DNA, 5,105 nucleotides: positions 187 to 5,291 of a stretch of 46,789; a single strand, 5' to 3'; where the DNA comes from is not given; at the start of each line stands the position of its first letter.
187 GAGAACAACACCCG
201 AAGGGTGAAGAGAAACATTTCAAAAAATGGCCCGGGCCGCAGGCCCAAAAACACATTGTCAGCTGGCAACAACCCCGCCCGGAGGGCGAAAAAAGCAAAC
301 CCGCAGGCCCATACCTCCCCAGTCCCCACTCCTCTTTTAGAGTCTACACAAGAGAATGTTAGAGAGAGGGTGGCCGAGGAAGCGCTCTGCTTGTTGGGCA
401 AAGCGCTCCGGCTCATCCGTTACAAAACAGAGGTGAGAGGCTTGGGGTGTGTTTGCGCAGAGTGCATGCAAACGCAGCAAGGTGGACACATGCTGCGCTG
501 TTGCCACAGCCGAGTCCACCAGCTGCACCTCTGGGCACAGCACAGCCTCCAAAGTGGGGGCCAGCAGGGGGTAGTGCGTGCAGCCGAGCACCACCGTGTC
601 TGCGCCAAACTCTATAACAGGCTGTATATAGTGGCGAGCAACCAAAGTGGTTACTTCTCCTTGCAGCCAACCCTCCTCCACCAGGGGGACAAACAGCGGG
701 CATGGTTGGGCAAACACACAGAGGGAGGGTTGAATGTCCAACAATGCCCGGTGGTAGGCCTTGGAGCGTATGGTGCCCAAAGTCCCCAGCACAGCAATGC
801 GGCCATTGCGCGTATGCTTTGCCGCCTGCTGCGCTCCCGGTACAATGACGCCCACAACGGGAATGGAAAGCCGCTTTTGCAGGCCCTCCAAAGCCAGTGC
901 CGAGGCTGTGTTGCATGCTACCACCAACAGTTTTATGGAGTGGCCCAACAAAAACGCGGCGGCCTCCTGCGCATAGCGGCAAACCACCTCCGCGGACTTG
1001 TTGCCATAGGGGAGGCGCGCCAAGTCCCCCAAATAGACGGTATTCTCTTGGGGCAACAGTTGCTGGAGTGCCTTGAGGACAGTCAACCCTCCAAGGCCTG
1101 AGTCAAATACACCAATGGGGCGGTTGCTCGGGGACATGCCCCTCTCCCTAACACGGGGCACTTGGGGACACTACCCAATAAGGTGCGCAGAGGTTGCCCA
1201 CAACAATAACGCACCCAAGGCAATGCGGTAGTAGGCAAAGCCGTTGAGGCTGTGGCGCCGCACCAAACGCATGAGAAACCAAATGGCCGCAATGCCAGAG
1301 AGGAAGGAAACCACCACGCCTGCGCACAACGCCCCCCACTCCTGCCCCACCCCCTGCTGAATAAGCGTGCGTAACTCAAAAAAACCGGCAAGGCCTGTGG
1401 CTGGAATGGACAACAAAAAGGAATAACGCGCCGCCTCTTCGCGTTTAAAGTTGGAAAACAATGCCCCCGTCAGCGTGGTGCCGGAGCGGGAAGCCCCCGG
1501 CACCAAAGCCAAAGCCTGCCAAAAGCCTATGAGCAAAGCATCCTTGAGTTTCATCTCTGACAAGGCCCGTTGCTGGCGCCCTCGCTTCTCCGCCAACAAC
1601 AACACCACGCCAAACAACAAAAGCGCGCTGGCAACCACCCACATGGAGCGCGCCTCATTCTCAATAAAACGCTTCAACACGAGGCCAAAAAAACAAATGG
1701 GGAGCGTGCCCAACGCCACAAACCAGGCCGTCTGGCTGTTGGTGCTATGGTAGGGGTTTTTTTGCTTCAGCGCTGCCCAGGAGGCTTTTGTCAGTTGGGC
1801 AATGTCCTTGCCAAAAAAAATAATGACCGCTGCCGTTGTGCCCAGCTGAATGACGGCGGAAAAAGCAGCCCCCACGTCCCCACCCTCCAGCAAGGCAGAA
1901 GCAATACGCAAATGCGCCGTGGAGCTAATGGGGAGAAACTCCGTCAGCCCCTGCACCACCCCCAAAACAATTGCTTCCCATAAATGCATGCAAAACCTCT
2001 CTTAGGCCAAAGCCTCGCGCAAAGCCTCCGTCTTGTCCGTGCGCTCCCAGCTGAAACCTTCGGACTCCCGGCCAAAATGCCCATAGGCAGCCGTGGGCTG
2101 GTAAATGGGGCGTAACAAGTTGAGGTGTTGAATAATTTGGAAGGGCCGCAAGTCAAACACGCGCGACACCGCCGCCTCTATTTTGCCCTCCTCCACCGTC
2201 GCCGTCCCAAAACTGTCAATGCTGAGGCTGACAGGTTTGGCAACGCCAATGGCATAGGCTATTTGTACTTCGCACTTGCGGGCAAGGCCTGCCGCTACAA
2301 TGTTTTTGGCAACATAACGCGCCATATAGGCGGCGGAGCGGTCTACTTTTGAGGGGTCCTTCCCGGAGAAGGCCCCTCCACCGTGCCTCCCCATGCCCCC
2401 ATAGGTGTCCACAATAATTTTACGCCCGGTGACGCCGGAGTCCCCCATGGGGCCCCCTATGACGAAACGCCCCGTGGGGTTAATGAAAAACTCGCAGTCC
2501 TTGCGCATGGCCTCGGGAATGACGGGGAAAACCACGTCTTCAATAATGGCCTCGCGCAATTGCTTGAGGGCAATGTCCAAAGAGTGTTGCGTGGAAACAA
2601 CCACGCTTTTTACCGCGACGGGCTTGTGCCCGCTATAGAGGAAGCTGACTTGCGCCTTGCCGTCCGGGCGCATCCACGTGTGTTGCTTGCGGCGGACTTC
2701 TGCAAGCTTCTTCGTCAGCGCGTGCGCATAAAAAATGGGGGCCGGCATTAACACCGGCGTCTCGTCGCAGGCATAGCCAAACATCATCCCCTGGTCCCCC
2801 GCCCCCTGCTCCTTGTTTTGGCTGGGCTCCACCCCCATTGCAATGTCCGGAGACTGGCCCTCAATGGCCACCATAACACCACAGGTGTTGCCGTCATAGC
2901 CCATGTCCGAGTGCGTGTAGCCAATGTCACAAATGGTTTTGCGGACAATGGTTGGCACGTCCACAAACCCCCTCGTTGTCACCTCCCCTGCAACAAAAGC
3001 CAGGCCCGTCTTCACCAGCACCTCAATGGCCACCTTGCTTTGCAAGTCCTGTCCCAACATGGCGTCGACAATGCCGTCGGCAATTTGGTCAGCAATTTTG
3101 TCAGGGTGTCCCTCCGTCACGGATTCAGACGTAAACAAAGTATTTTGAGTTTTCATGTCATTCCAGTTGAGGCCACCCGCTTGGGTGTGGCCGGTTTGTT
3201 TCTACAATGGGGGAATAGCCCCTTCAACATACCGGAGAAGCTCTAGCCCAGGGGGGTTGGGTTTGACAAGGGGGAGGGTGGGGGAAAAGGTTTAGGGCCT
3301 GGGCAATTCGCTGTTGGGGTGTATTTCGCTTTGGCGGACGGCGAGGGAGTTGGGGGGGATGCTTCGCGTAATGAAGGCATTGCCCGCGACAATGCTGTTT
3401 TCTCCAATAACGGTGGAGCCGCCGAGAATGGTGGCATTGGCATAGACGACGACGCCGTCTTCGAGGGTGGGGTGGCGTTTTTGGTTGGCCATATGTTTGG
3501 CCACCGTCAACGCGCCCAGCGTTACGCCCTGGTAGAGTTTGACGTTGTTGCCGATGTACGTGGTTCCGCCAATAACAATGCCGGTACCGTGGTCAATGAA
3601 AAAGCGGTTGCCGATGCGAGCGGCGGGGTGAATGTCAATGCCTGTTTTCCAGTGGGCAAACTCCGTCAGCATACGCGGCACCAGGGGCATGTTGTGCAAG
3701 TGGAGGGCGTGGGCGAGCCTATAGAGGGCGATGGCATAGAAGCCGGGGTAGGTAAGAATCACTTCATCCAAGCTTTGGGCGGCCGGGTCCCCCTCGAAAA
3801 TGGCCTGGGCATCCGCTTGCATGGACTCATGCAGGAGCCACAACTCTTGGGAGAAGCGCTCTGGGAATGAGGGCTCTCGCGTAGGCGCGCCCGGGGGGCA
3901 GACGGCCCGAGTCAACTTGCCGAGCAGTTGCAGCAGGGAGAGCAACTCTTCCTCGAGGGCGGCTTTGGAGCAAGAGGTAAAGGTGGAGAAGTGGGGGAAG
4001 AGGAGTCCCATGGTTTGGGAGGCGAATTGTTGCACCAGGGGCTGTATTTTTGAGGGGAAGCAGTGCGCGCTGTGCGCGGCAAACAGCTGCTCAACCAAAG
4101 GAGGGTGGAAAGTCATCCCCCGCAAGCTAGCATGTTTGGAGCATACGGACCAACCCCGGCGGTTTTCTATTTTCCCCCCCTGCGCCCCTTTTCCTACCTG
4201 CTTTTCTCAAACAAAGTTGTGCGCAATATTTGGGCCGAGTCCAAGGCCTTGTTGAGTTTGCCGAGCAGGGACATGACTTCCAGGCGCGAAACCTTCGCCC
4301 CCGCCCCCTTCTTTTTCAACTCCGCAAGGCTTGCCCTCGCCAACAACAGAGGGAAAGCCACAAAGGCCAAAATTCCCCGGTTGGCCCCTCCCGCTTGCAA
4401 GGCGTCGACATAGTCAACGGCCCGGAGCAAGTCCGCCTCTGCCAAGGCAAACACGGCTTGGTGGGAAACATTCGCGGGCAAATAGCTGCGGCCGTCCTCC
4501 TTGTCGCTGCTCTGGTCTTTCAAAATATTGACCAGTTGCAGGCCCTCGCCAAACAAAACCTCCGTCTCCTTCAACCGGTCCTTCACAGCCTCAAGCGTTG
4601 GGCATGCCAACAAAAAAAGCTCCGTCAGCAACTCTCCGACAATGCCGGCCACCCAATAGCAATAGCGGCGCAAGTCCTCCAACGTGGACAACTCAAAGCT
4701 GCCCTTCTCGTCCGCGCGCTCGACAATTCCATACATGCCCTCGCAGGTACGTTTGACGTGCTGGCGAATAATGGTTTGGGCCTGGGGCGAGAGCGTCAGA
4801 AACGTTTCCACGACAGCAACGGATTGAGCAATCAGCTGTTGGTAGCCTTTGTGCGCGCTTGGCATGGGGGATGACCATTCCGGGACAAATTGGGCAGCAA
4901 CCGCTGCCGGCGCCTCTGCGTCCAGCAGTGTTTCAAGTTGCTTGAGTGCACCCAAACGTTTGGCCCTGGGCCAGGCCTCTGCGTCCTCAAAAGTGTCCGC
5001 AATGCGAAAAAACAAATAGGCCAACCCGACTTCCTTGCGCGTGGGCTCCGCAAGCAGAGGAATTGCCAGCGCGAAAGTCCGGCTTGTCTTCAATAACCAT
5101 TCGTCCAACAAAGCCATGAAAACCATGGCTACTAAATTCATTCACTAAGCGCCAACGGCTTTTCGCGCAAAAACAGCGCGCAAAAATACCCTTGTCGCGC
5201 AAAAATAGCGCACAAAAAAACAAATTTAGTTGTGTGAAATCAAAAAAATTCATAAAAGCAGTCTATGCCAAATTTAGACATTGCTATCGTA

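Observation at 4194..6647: Squalene synthase + squalene epoxidase divergent pair inserted between cysE and cysK (possible bacterial sterol entry steps)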

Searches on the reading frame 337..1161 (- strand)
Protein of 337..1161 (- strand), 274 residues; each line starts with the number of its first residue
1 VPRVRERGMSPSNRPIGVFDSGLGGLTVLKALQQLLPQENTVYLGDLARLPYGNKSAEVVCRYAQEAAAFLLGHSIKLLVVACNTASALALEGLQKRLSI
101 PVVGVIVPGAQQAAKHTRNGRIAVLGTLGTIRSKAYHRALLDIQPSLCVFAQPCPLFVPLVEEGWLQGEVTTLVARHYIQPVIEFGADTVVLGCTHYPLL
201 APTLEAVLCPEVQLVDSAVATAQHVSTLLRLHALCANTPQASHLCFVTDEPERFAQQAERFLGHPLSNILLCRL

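Call 3: search_protein_families(library=pfam, proteins=[window:337-1161:-])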
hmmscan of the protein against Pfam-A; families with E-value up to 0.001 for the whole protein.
window:337-1161:- (274 aa): 1 family
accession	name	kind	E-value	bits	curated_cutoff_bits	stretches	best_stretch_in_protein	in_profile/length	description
PF01177.27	Asp_Glu_race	-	5.4e-24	85.6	31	1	30-224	18-210/211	Asp/Glu/Hydantoin racemase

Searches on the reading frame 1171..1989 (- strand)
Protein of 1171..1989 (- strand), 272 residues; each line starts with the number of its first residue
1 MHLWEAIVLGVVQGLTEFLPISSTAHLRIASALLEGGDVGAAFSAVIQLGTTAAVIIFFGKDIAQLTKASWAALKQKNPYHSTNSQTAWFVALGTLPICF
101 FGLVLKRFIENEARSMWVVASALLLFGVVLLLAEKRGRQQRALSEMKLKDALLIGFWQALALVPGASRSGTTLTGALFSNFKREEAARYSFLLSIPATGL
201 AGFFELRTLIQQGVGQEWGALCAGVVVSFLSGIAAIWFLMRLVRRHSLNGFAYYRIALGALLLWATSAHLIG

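Call 3: search_protein_families(library=pfam, proteins=[window:1171-1989:-])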
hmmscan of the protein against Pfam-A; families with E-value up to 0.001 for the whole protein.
window:1171-1989:- (272 aa): 1 family
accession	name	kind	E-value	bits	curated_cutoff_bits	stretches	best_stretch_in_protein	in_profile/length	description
PF02673.24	BacA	-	3.9e-81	273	33.4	1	6-261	1-257/257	Bacitracin resistance protein BacA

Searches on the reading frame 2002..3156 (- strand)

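Call 3: search_protein_families(library=pfam, proteins=[window:2002-3156:-])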
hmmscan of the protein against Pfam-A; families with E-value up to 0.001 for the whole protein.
window:2002-3156:- (384 aa): 3 families
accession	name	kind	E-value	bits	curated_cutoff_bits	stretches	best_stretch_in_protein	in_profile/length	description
PF02773.21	S-AdoMet_synt_C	-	3.8e-69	231.4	25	1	233-372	1-138/138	S-adenosylmethionine synthetase, C-terminal domain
PF02772.21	S-AdoMet_synt_M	-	5.2e-45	152.9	29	1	116-231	1-120/120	S-adenosylmethionine synthetase, central domain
PF00438.25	S-AdoMet_synt_N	-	2.9e-39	134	33.1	1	6-103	2-99/99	S-adenosylmethionine synthetase, N-terminal domain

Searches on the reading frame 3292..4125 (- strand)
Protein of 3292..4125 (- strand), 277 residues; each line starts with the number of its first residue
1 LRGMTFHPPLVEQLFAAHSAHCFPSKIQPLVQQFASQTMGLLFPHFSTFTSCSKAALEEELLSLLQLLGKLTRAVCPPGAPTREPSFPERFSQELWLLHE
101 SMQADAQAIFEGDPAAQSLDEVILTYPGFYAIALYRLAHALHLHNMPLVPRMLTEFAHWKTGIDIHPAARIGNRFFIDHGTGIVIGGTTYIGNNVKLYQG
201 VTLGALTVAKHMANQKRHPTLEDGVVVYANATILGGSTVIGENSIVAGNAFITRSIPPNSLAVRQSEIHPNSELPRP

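Call 3: search_protein_families(library=pfam, proteins=[window:3292-4125:-])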
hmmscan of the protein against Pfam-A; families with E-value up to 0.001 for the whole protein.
window:3292-4125:- (277 aa): 1 family
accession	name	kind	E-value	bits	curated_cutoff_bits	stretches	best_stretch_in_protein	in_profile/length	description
PF00132.30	Hexapep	-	2.6e-09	36.8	27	1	218-254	1-36/36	Bacterial transferase hexapeptide (six repeats)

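Call 4: search_protein_families(library=ncbifam, proteins=[window:3292-4125:-], max_evalue=0.01)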
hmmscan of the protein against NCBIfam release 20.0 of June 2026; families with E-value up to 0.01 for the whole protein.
window:3292-4125:- (277 aa): 22 families
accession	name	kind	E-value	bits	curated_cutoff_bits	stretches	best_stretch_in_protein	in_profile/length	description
TIGR01172.1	cysE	equivalog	1.7e-50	171.2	210.65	1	103-263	2-157/162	serine O-acetyltransferase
NF041874.1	EPS_EpsC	equivalog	2.4e-48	164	150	1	103-263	2-157/168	serine O-acetyltransferase EpsC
NF008349.0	PRK11132.1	equivalog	1.1e-27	96.9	397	1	89-261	69-235/273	serine O-acetyltransferase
NF007564.0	PRK10191.1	equivalog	1.1e-11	44.5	196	1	149-264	47-153/162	colanic acid biosynthesis acetyltransferase WcaB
TIGR04016.1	WcaB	equivalog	5.6e-11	42.2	194.65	1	149-264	31-137/146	colanic acid biosynthesis acetyltransferase WcaB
NF010935.0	PRK14355.1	equivalog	2.1e-08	33.2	718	1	156-266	332-444/459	bifunctional UDP-N-acetylglucosamine diphosphorylase/glucosamine-1-phosphate N-acetyltransferase GlmU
TIGR03532.1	DapD_Ac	equivalog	8.3e-08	32.1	231.75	1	165-261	113-202/231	2,3,4,5-tetrahydropyridine-2,6-dicarboxylate N-acetyltransferase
NF010937.0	PRK14357.1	equivalog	9.4e-07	28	658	1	156-265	318-429/448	bifunctional UDP-N-acetylglucosamine diphosphorylase/glucosamine-1-phosphate N-acetyltransferase GlmU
NF002060.0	PRK00892.1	subfamily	1.2e-05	24.6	207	1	135-233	86-182/345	UDP-3-O-(3-hydroxymyristoyl)glucosamine N-acyltransferase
NF008808.1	PRK11830.1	equivalog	2.3e-05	24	204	1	170-257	103-183/243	2,3,4,5-tetrahydropyridine-2,6-dicarboxylate N-succinyltransferase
NF010934.1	PRK14354.1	equivalog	2.3e-05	23.1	450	1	156-266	325-437/447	bifunctional UDP-N-acetylglucosamine diphosphorylase/glucosamine-1-phosphate N-acetyltransferase GlmU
NF010940.0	PRK14360.1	equivalog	0.00012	20.7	602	1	155-267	324-438/452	bifunctional UDP-N-acetylglucosamine diphosphorylase/glucosamine-1-phosphate N-acetyltransferase GlmU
NF010933.0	PRK14353.1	equivalog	0.00016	20.4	505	1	155-266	314-427/453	bifunctional UDP-N-acetylglucosamine diphosphorylase/glucosamine-1-phosphate N-acetyltransferase GlmU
TIGR03570.1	NeuD_NnaD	subfamily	0.00017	21.2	160.8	1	165-262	114-196/202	NeuD/PglB/VioB family sugar acetyltransferase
NF007240.0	PRK09677.1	equivalog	0.00017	21.1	243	0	225-263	137-174/192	putative lipopolysaccharide biosynthesis O-acetyl transferase WbbJ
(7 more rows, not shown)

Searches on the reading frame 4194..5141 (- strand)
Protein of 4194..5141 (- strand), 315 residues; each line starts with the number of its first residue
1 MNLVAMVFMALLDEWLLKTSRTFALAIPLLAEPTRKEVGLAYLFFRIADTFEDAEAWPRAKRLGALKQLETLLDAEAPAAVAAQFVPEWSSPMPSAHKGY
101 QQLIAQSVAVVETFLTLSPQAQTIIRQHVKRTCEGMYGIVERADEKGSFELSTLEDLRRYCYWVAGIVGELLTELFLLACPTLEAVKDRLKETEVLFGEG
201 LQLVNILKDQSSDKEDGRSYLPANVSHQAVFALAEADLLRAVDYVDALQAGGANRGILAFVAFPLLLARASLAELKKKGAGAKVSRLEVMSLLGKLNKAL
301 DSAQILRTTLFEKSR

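Call 3: search_protein_families(library=pfam, proteins=[window:4194-5141:-])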
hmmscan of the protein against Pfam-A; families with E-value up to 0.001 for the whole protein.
window:4194-5141:- (315 aa): 1 family
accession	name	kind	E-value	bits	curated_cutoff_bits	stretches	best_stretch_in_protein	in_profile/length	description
PF00494.24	SQS_PSY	-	2.9e-34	119.4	26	1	18-241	3-190/263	Squalene/phytoene synthase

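Call 4: search_protein_families(library=ncbifam, proteins=[window:4194-5141:-], max_evalue=0.01)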
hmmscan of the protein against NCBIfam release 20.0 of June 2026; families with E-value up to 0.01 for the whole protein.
window:4194-5141:- (315 aa): 6 families
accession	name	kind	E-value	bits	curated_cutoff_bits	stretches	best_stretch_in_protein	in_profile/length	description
TIGR01559.1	squal_synth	equivalog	1.1e-25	90.5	286.75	1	15-234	9-211/337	squalene synthase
TIGR03465.1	HpnD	equivalog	8.1e-13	48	278.6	1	144-226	98-172/267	presqualene diphosphate synthase HpnD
TIGR03464.1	HpnC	equivalog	3.1e-11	43.3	250.45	1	23-237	9-182/267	squalene synthase HpnC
NF045686.1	PhytoSynCyanob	equivalog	4.2e-10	39.2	550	1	151-242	130-225/310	15-cis-phytoene synthase CrtB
NF042419.1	Phyto_syn_CrtB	equivalog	3.4e-09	36.7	480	1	151-229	122-193/306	15-cis-phytoene synthase CrtB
NF045921.1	PhytnSynCrtBRhod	equivalog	0.00027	20.5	500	1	151-229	114-185/307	15-cis-phytoene synthase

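Call 8: search_solved_structures(query=window:4194-5141:-, max_evalue=0.001, show_alignments=2)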
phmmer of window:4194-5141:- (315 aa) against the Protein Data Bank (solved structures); distinct sequences matched with E-value up to 0.001: 18.
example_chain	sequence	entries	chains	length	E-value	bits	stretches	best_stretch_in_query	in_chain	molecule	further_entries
7wgh_A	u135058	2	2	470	6e-12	48.4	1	16-240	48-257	Squalene synthase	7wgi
3wc9_A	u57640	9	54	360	1.1e-09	41.1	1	14-243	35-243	Squalene synthase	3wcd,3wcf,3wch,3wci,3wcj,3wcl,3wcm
3asx_A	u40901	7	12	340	2e-09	40.1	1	14-234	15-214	Squalene synthase | Squalene synthetase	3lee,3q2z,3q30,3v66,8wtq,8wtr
1ezf_A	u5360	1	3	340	2.1e-09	40.1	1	14-234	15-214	FARNESYL-DIPHOSPHATE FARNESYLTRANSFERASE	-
3vj8_A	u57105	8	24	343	2.1e-09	40.1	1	14-234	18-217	Squalene synthase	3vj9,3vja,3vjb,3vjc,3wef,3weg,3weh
3wek_A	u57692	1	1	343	3e-09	39.6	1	14-233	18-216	Squalene synthase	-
3wej_A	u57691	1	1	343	3.1e-09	39.6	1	14-233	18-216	Squalene synthase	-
3wei_A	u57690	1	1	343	3.7e-08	36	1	14-234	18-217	Squalene synthase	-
4f6v_A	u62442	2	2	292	1.2e-07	34.4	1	125-224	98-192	Dehydrosqualene synthase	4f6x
2zco_A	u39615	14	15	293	1.2e-07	34.4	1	125-224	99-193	Dehydrosqualene synthase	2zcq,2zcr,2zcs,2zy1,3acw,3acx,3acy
3vjd_A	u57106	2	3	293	1.2e-07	34.4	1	125-224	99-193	Dehydrosqualene synthase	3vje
4e9u_A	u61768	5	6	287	1.2e-07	34.3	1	125-224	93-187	Dehydrosqualene synthase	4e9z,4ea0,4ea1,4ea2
3ae0_A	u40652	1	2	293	1.6e-07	33.9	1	125-224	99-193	Dehydrosqualene synthase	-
5iys_A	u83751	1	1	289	2.8e-07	33.1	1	151-224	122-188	Phytoene synthase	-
8is6_A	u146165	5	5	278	6.4e-07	32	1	151-225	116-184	CrtM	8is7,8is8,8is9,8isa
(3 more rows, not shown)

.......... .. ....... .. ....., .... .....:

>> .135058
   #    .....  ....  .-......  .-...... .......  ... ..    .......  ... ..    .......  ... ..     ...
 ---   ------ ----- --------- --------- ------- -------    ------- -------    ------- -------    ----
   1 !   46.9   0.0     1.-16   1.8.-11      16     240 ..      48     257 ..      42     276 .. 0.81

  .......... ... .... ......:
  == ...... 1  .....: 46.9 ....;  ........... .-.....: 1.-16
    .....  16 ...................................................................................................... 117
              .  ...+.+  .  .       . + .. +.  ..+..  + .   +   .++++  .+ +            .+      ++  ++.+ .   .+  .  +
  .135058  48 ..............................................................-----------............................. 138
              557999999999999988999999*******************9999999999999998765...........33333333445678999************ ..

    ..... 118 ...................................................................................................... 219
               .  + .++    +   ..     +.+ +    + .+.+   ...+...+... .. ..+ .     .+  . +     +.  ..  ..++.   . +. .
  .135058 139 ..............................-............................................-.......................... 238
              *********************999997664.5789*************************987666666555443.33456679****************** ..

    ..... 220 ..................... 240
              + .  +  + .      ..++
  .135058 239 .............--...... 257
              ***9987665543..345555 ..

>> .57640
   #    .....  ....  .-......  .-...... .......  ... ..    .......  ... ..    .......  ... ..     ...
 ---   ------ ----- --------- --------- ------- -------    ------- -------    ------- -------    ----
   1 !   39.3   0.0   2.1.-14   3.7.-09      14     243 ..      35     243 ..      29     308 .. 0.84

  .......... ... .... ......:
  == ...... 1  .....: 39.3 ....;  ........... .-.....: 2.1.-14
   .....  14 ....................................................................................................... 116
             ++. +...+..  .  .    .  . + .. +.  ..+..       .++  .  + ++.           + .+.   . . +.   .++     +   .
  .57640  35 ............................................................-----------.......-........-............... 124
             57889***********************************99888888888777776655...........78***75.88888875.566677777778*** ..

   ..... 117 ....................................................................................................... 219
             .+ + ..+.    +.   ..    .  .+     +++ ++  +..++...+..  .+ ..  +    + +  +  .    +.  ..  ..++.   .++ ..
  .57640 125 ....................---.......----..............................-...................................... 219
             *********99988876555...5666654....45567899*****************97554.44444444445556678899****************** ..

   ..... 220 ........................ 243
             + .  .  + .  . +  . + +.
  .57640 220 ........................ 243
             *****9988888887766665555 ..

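Call 10: find_homologous_proteins(query=window:4194-5141:-)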
Query window:4194-5141:- (315 aa): 4390 proteins with E <= 0.001 among 8000 candidates; the best 120 are listed.
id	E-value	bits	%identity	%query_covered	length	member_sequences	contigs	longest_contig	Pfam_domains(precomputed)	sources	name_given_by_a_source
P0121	4.2e-180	615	92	99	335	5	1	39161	PF00494.25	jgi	-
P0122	4.1e-151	520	79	98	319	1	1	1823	PF00494.25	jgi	jgi:farnesyl-diphosphate farnesyltransferase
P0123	5.9e-150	516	80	96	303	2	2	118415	PF00494.25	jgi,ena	-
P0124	7.0e-147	506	79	96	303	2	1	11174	PF00494.25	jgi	-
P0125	3.3e-145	501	78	96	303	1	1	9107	PF00494.25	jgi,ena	-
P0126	6.5e-145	500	78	96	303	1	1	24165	PF00494.25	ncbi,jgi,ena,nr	ncbi:MAG: squalene/phytoene synthase family protein [Cystobacterineae bacterium]|nr:squalene/phytoen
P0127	8.0e-145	499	77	97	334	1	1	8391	PF00494.25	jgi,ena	-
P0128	5.1e-135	467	79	86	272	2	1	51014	PF00494.25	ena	-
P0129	8.7e-89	315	53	94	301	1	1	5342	PF00494.25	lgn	-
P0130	2.6e-88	314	54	95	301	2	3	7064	PF00494.25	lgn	-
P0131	3.0e-88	314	55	95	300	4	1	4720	PF00494.25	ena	-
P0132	1.2e-87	312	53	96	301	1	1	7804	PF00494.25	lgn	-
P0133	2.4e-87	311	54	93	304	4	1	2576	PF00494.25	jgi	jgi:farnesyl-diphosphate farnesyltransferase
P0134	3.1e-87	310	55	93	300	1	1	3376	PF00494.25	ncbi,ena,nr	ncbi:MAG: squalene/phytoene synthase family protein [Thermoanaerobaculia bacterium]|nr:squalene/phyt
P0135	2.3e-86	308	52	94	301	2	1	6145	PF00494.25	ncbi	-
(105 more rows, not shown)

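Call 73: predict_structure(alignment_id=A2)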
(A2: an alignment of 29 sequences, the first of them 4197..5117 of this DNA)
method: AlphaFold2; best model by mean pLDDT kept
length: 307 residues; sequences in the alignment: 29
mean_pLDDT: 94.4   pTM: 0.91
mean pLDDT of the five models: 94.4, 93.9, 93.9, 93.8, 92.7
residues with pLDDT >= 90: 270; 70-90: 33; 50-70: 3; < 50: 1
segments of 3 or more residues with pLDDT < 50: none
pLDDT, mean of each block of 10 residues (from residue 1): 85 85 97 97 94 98 97 98 94 96 98 98 98 92 95 96 98 98 95 95 90 95 96 96 97 96 96 92 95 94 70
secondary structure, 60 per line:
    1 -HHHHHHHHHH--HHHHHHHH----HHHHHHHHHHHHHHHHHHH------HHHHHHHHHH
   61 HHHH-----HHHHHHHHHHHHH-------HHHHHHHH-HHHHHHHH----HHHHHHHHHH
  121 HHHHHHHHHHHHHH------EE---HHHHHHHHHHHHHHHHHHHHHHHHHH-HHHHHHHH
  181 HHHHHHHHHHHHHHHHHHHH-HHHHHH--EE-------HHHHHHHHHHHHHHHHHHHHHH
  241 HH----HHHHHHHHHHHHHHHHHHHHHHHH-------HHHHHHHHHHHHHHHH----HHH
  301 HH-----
elements in order: H2-11 H14-21 H26-44 H51-64 H70-82 H90-97 H99-106 H111-134 H146-171 H173-200 H202-207 H219-242 H247-270 H278-293 H298-302

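Call 77: fold_search(model_id=the predicted structure, library=pdb)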
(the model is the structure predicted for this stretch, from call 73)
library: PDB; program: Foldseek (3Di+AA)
matches with E <= 10: 425; with E <= 0.001: 55
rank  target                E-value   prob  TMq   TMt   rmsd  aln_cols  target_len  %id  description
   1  3vja_B                8.8e-10  1.00  0.73  0.67   4.4       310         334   23  Crystal structure of the human squalene synthase (released 2012-04-11)
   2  3q2z                  2.2e-09  1.00  0.74  0.69   4.3       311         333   23  Human Squalene synthase in complex with N-[(3R,5S)-7-Chloro-5-(2,3-dimethoxyphenyl)-1-neopentyl-2-oxo-1,2,3,5-tetrahydro (released 2011-12-21)
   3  1ezf_B                3.2e-09  1.00  0.71  0.68   7.4       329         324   22  CRYSTAL STRUCTURE OF HUMAN SQUALENE SYNTHASE (released 2000-10-18)
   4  3wej                  3.8e-09  1.00  0.76  0.70   4.4       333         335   22  Crystal structure of the human squalene synthase F288A mutant in complex with presqualene pyrophosphate (released 2014-02-12)
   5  3wef_F                5.5e-09  1.00  0.71  0.68   7.8       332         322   22  Crystal structure of the human squalene synthase in complex with farnesyl thiopyrophosphate (released 2014-02-12)
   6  3wek                  7.8e-09  1.00  0.74  0.68   4.6       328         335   22  Crystal structure of the human squalene synthase F288L mutant in complex with presqualene pyrophosphate (released 2014-02-12)
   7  7wgh                  8.1e-09  1.00  0.74  0.66   4.9       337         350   23  Crystal structure of AflSQS from Aspergillus flavus in complex with FSPP (released 2022-11-09)
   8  3lee_D                9.3e-09  1.00  0.71  0.68   7.7       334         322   20  Crystal structure of the human squalene synthase complexed with BPH-652 (released 2010-12-08)
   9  1ezf_C                9.3e-09  1.00  0.71  0.68   7.6       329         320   22  CRYSTAL STRUCTURE OF HUMAN SQUALENE SYNTHASE (released 2000-10-18)
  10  3vj8                  1.2e-08  1.00  0.77  0.71   3.4       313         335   22  Crystal structure of the human squalene synthase (released 2012-04-11)
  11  3wei                  1.3e-08  1.00  0.78  0.72   3.6       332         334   21  Crystal structure of the human squalene synthase Y73A mutant in complex with presqualene pyrophosphate (released 2014-02-12)
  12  3wca_A                1.3e-08  1.00  0.74  0.67   5.1       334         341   21  The complex structure of TcSQS with ligand, FSPP (released 2014-06-18)
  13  7wgi                  1.7e-08  1.00  0.73  0.65   4.4       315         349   24  Crystal structure of AflSQS from Aspergillus flavus (released 2022-11-09)
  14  3vjb_A                1.9e-08  1.00  0.68  0.65   8.4       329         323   21  Crystal structure of the human squalene synthase (released 2012-04-11)
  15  3vjb_E                2.0e-08  1.00  0.72  0.67   7.4       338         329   22  Crystal structure of the human squalene synthase (released 2012-04-11)
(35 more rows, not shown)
